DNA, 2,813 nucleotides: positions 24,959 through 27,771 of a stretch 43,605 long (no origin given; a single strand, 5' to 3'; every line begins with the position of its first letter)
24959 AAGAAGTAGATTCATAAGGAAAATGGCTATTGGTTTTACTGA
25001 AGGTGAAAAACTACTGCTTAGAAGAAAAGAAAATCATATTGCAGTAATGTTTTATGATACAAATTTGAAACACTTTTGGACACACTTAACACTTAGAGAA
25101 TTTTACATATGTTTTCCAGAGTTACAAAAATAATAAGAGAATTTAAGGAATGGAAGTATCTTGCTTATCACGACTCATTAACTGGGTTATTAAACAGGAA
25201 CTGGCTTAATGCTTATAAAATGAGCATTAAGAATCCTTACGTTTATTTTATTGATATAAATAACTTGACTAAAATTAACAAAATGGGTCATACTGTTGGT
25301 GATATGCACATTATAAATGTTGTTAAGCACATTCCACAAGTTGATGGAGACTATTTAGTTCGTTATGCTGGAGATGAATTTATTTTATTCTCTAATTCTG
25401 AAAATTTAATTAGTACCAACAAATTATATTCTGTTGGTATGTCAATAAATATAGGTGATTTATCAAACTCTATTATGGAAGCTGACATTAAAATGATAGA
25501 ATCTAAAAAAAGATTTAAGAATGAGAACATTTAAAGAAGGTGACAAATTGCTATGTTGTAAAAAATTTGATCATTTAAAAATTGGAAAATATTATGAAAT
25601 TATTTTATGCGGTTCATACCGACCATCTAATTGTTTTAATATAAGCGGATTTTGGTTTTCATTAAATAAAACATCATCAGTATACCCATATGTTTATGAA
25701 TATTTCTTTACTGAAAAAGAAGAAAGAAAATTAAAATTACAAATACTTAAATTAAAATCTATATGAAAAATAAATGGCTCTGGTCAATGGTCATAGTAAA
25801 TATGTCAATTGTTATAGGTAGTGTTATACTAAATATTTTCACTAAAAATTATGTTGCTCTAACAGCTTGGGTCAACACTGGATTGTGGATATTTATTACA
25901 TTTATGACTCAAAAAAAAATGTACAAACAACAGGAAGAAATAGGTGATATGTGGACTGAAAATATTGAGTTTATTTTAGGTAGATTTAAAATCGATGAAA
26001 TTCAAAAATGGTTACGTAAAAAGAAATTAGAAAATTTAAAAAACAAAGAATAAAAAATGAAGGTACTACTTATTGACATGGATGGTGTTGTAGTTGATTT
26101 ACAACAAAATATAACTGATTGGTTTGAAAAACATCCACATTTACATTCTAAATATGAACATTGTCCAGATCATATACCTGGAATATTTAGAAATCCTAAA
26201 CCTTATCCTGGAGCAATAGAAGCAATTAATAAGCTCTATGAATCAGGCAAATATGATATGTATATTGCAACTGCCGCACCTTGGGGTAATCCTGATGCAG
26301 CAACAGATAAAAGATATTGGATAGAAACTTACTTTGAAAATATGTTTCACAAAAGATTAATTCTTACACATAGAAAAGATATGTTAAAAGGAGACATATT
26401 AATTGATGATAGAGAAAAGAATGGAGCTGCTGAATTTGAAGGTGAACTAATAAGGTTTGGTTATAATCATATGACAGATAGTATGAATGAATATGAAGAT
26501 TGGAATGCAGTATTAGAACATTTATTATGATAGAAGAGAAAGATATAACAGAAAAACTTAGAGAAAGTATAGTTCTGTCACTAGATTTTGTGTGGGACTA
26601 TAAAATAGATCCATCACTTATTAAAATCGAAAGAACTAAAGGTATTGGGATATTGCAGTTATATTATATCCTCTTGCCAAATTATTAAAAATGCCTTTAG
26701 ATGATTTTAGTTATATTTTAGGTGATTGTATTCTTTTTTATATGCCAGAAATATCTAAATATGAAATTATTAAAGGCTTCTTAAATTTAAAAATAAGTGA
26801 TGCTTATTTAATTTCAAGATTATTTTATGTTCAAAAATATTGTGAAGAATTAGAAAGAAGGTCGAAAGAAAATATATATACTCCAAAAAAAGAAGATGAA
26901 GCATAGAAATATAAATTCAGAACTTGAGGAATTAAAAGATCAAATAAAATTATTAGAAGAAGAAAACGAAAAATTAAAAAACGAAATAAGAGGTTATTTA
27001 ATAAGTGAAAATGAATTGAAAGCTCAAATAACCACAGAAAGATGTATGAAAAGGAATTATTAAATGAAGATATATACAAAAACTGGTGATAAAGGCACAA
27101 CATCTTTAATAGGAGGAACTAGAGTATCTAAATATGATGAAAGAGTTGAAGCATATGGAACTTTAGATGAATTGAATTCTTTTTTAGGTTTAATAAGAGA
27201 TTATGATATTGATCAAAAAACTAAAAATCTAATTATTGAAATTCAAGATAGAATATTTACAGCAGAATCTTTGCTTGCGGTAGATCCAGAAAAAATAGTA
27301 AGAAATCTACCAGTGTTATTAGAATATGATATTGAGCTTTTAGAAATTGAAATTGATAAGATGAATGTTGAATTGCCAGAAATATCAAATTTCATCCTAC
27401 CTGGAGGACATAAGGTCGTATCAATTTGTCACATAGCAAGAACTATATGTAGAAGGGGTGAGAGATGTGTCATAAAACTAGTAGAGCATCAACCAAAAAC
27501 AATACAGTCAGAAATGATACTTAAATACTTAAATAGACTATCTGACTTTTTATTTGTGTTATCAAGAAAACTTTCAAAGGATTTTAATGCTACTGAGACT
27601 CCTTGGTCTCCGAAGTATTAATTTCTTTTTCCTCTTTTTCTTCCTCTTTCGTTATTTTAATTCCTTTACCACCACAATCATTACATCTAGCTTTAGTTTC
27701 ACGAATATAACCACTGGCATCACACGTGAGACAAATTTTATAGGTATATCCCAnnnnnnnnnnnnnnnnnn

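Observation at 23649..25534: Radical SAM / hypothetical / minimal GGDEF three-gene operon seeded next to an HNH endonuclease remnant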

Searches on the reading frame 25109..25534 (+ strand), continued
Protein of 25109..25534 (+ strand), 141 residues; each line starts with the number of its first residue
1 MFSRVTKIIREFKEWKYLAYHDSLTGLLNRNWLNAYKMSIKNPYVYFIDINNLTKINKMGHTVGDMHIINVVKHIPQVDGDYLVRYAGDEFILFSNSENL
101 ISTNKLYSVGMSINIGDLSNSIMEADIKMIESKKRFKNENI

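Call 78: find_encoding_contigs(protein=P0121, flank=10000, max_places=4)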
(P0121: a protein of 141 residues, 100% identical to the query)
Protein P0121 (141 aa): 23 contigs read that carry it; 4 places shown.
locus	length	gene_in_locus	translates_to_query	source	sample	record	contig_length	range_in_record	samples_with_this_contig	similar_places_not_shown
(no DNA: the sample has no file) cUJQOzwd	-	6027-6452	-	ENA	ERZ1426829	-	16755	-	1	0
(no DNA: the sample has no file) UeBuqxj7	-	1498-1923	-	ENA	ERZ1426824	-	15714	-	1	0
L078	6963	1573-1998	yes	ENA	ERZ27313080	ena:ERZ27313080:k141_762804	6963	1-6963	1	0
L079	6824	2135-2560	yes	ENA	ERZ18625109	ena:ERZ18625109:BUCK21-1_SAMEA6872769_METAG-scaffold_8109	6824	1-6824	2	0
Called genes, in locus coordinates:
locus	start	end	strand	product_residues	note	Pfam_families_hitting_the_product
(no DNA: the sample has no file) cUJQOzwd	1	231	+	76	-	?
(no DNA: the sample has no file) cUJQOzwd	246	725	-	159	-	-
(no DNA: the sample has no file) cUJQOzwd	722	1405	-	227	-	-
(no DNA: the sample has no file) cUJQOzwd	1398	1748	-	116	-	-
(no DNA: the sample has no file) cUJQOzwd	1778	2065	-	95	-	-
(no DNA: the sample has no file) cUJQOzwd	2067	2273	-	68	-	-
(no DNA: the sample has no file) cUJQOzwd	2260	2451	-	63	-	-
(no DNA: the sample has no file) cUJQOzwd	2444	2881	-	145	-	-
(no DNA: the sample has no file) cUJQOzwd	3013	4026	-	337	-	PF28363:DUF8385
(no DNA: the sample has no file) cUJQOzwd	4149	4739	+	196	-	-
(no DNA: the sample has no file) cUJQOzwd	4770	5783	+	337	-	PF04055:Radical_SAM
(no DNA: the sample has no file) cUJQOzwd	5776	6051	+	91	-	-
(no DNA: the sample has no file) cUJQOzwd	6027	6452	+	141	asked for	PF00990:GGDEF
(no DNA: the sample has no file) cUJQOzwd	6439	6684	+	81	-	-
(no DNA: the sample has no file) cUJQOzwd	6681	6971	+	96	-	-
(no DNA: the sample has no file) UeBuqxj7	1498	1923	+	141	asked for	PF00990:GGDEF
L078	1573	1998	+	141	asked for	PF00990:GGDEF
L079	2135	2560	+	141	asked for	PF00990:GGDEF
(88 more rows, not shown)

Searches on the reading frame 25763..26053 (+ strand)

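Call 3: search_protein_families(library=pfam, proteins=[window:25763-26053:+], max_evalue=1)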
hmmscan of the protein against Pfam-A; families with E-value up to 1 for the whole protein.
window:25763-26053:+ (96 aa): 0 families

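Call 4: search_protein_families(library=ncbifam, proteins=[window:25763-26053:+], max_evalue=1)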
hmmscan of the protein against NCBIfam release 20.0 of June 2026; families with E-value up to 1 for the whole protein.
window:25763-26053:+ (96 aa): 2 families
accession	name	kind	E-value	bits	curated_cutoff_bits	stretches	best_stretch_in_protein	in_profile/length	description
NF038378.1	DNZ54_00345_fm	subfamily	0.0063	16.7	40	1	2-57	2-59/124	DNZ54_00345 family protein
NF041798.1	Ced_CedA2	equivalog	0.15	12.2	80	1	8-45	3-40/50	Ced DNA import system-associated protein CedA2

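Call 5: search_protein_families(library=phrogs, proteins=[window:25763-26053:+], max_evalue=0.01)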
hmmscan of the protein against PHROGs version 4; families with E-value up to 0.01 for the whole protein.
window:25763-26053:+ (96 aa): 0 families

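Call 6: search_protein_families(library=padloc, proteins=[window:25763-26053:+], max_evalue=0.1)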
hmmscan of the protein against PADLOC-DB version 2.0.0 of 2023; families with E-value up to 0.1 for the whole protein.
window:25763-26053:+ (96 aa): 0 families

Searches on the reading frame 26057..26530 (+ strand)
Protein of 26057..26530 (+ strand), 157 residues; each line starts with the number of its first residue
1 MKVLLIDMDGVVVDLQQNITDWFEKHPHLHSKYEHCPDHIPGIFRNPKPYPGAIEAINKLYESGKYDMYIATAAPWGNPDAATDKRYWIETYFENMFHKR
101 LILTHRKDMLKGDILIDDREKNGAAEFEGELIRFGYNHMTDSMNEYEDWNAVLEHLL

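Call 3: search_protein_families(library=pfam, proteins=[window:26057-26530:+], max_evalue=1)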
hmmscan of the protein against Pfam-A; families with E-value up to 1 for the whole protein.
window:26057-26530:+ (157 aa): 3 families
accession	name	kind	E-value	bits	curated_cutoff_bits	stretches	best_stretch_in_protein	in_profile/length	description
PF06941.18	NT5C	-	7.9e-19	68.7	24.8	1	39-151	58-169/180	5' nucleotidase, deoxy (Pyrimidine), cytosolic type C protein (NT5C)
PF00702.32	Hydrolase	-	1.1e-05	26.3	26.4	2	43-95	93-142/191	haloacid dehalogenase-like hydrolase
PF13344.12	Hydrolase_6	-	0.0047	17.4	27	1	43-65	9-31/101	Haloacid dehalogenase-like hydrolase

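Call 4: search_protein_families(library=ncbifam, proteins=[window:26057-26530:+], max_evalue=1)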
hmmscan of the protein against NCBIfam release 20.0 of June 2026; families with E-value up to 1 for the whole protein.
window:26057-26530:+ (157 aa): 3 families
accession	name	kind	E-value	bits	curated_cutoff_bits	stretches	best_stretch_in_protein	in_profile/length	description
TIGR01460.1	HAD-SF-IIA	subfamily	0.092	12.5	100.15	0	43-72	9-37/246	HAD-IIA family hydrolase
TIGR01459.1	HAD-SF-IIA-hyp4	hypoth_equivalog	0.15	11.4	103.75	1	48-75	24-51/242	TIGR01459 family HAD-type hydrolase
TIGR01509.1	HAD-SF-IA-v3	subfamily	0.17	12.1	29.4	0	4-29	2-28/154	HAD-IA family hydrolase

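Call 5: search_protein_families(library=phrogs, proteins=[window:26057-26530:+], max_evalue=0.01)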
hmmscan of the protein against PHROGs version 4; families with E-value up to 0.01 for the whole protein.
window:26057-26530:+ (157 aa): 4 families
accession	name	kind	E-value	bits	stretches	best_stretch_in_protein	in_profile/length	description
phrog_420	-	unknown function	2.5e-26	93.8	1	1-157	13-203/267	unknown function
phrog_2643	-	moron, auxiliary metabolic gene and host takeover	8.5e-14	52.6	1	1-122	6-142/182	5'-3' deoxyribonucleotidase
phrog_1238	-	moron, auxiliary metabolic gene and host takeover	1e-09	39.2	1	1-122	22-118/155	phosphoheptose isomerase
phrog_415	-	other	0.0012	19.6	1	1-108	21-122/218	polynucleotide kinase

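Call 6: search_protein_families(library=padloc, proteins=[window:26057-26530:+], max_evalue=0.1)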
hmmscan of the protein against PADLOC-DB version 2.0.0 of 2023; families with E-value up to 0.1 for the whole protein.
window:26057-26530:+ (157 aa): 0 families

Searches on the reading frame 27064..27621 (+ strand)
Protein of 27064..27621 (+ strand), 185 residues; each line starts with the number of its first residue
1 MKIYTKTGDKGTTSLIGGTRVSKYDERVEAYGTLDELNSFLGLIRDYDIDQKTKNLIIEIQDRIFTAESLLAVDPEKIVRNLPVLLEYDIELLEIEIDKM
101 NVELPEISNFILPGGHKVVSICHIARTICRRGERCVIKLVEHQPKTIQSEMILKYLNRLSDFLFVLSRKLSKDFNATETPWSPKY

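Call 3: search_protein_families(library=pfam, proteins=[window:27064-27621:+], max_evalue=1)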
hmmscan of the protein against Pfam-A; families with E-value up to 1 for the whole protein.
window:27064-27621:+ (185 aa): 1 family
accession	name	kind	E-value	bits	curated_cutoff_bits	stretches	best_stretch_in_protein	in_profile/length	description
PF01923.23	Cob_adeno_trans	-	7.7e-57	192.5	24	1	3-169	1-170/171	Cobalamin adenosyltransferase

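Call 4: search_protein_families(library=ncbifam, proteins=[window:27064-27621:+], max_evalue=1)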
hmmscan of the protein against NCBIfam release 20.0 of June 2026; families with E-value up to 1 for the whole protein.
window:27064-27621:+ (185 aa): 1 family
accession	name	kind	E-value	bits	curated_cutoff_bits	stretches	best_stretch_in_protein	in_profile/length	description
TIGR00636.1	PduO_Nterm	equivalog_domain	9.5e-50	168.6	108.45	1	4-181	1-170/171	cob(I)yrinic acid a,c-diamide adenosyltransferase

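Call 5: search_protein_families(library=phrogs, proteins=[window:27064-27621:+], max_evalue=0.01)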
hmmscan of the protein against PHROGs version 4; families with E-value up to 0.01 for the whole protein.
window:27064-27621:+ (185 aa): 0 families
